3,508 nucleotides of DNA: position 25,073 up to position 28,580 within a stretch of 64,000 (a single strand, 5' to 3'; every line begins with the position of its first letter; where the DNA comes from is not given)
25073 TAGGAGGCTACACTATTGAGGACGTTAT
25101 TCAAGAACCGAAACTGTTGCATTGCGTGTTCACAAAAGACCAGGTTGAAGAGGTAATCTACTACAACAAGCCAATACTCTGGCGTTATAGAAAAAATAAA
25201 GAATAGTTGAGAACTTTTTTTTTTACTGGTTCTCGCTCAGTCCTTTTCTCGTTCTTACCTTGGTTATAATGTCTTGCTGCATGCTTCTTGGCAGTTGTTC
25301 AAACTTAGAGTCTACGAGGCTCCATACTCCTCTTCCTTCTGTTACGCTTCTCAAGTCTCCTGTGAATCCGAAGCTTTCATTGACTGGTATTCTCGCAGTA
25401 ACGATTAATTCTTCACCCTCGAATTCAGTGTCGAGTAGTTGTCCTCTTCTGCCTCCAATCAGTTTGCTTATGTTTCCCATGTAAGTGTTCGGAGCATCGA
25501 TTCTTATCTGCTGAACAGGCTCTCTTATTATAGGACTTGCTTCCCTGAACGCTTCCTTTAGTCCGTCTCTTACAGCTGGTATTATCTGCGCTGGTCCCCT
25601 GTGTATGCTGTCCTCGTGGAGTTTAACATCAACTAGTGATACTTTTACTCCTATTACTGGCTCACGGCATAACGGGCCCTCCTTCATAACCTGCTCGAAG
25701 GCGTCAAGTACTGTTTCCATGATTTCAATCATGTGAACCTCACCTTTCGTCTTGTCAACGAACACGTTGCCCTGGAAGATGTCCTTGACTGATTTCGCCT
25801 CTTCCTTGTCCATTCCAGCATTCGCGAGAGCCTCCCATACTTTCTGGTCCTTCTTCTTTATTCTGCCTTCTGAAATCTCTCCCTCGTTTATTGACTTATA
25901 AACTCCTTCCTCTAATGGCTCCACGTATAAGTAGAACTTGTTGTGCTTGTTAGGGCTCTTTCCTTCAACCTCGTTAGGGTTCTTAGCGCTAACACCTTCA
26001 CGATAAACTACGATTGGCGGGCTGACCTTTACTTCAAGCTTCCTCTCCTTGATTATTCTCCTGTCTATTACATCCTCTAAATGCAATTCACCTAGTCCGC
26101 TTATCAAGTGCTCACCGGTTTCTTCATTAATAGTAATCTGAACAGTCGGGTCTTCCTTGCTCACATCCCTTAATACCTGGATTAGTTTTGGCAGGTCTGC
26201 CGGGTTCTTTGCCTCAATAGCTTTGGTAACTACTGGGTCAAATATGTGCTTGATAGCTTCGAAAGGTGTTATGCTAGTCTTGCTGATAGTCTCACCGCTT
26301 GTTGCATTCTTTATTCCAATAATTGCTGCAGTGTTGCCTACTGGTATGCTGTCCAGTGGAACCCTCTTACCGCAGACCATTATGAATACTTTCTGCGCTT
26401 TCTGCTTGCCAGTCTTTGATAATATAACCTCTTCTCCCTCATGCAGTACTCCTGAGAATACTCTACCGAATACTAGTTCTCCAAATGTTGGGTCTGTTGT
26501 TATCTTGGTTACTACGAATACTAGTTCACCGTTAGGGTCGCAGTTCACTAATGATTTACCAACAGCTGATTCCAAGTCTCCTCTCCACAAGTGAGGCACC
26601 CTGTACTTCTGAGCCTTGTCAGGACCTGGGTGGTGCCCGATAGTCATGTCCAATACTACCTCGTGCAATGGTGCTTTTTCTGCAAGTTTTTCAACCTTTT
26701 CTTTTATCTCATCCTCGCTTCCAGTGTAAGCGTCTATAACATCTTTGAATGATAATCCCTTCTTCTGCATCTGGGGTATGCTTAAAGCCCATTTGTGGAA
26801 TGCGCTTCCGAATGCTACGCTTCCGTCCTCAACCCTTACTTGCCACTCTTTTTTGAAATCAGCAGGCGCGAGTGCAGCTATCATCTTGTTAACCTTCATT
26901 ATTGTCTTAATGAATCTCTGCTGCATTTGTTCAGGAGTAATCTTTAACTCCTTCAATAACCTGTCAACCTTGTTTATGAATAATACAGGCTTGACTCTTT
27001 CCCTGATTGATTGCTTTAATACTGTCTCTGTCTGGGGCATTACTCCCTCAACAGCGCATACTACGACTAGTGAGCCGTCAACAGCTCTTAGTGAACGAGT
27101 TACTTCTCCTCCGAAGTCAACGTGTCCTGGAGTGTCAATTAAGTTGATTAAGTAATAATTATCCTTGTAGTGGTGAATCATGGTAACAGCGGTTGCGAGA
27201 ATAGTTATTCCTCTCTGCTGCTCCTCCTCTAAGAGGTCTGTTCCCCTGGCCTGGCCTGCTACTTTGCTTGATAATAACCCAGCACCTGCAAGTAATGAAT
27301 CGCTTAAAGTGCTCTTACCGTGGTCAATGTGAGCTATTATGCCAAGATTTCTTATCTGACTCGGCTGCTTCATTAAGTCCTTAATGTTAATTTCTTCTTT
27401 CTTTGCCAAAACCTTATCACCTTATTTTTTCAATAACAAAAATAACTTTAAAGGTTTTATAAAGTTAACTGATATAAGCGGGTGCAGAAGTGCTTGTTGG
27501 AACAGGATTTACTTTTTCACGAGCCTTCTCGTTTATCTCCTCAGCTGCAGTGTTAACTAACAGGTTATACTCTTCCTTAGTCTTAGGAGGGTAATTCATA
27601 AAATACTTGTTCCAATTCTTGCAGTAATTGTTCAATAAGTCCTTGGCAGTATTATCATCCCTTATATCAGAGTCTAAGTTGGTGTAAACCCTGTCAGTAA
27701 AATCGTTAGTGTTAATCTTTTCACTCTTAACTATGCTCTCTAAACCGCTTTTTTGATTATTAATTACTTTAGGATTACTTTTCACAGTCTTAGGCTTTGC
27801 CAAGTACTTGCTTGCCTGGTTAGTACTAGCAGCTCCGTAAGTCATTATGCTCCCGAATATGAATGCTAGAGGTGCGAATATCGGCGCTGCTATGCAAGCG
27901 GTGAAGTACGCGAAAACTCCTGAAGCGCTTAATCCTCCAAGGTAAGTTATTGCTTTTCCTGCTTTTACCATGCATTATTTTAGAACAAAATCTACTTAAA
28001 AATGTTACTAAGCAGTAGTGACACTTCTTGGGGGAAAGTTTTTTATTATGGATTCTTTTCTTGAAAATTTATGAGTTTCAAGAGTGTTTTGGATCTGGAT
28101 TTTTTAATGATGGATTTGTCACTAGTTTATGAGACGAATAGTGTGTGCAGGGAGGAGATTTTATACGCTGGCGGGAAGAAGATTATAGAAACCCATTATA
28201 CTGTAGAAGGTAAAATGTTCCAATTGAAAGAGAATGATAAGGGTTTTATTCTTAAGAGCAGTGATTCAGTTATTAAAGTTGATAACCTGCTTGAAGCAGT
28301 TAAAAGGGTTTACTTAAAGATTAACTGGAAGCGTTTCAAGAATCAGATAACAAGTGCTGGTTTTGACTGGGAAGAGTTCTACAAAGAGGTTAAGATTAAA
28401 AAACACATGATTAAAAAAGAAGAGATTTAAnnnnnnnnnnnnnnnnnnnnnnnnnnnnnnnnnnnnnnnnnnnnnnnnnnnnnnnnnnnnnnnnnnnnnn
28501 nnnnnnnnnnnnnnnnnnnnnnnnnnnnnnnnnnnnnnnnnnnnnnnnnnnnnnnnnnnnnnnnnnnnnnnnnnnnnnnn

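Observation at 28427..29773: Protein built from six ~34-aa tandem repeats encoded by near-identical 102-bp DNA repeats, inserted between S7 and EF-2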

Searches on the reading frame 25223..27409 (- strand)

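Call 90: search_protein_families(library=pfam, proteins=[window:25223-27409:-], max_evalue=0.00001)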
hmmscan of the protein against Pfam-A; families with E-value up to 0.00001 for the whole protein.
window:25223-27409:- (728 aa): 6 families
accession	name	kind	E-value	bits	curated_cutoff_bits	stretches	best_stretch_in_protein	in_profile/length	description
PF00009.33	GTP_EFTU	-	4e-53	180.2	26.5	1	18-210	2-176/188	Elongation factor Tu GTP binding domain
PF03764.24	EFG_IV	-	2.8e-27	95.3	24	1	517-625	9-121/121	Elongation factor G, domain IV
PF00679.30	EFG_C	-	1.6e-21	76.6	27.9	1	628-713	2-88/89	Elongation factor G C-terminus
PF14492.12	EFG_III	-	1.7e-19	70.1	27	1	391-463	3-74/75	Elongation Factor G, domain III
PF03144.31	GTP_EFTU_D2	-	6.9e-12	46.1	30.3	1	310-375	1-72/73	Elongation factor Tu domain 2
PF22042.2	EF-G_D2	-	2.5e-07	31.1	27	1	299-376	5-82/84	Elongation factor G domain 2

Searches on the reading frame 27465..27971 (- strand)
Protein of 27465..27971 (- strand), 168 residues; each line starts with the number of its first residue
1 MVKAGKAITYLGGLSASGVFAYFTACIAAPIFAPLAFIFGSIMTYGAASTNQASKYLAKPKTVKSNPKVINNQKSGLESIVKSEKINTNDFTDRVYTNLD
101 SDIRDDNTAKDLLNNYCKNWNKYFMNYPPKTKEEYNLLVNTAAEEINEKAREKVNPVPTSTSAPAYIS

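Call 5: search_protein_families(library=pfam, proteins=[window:27465-27971:-], max_evalue=1)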
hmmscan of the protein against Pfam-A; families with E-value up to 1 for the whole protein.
window:27465-27971:- (168 aa): 1 family
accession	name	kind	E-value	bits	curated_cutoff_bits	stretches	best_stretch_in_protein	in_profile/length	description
PF16469.10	NPA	-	0.15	13.2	27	1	72-130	18-76/123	Nematode polyprotein allergen ABA-1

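Call 22: search_protein_families(library=ncbifam, proteins=[window:27465-27971:-], max_evalue=1)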
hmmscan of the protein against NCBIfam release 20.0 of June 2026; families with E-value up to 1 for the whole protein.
window:27465-27971:- (168 aa): 3 families
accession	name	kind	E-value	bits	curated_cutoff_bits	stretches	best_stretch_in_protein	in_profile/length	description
TIGR01840.1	esterase_phb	subfamily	0.00019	21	107.85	1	9-91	97-181/213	PHB depolymerase family esterase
NF045671.1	blaPNC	exception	0.043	12.7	750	1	7-112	191-289/401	PNC family class C beta-lactamase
NF050058.1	e_dPHAscl_type1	hypoth_equivalog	0.17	11.3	150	1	9-64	106-159/276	extracellular catalytic domain type 1 short-chain-length polyhydroxyalkanoate depolymerase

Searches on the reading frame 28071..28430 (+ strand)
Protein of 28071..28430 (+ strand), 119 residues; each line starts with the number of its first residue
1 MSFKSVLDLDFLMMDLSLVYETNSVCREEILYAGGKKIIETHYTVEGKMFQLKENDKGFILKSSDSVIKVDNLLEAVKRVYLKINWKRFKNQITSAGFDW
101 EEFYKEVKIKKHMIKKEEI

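Call 5: search_protein_families(library=pfam, proteins=[window:28071-28430:+], max_evalue=1)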
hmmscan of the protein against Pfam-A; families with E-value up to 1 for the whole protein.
window:28071-28430:+ (119 aa): 0 families

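Call 22: search_protein_families(library=ncbifam, proteins=[window:28071-28430:+], max_evalue=1)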
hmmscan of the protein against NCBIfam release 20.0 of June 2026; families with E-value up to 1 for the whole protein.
window:28071-28430:+ (119 aa): 0 families
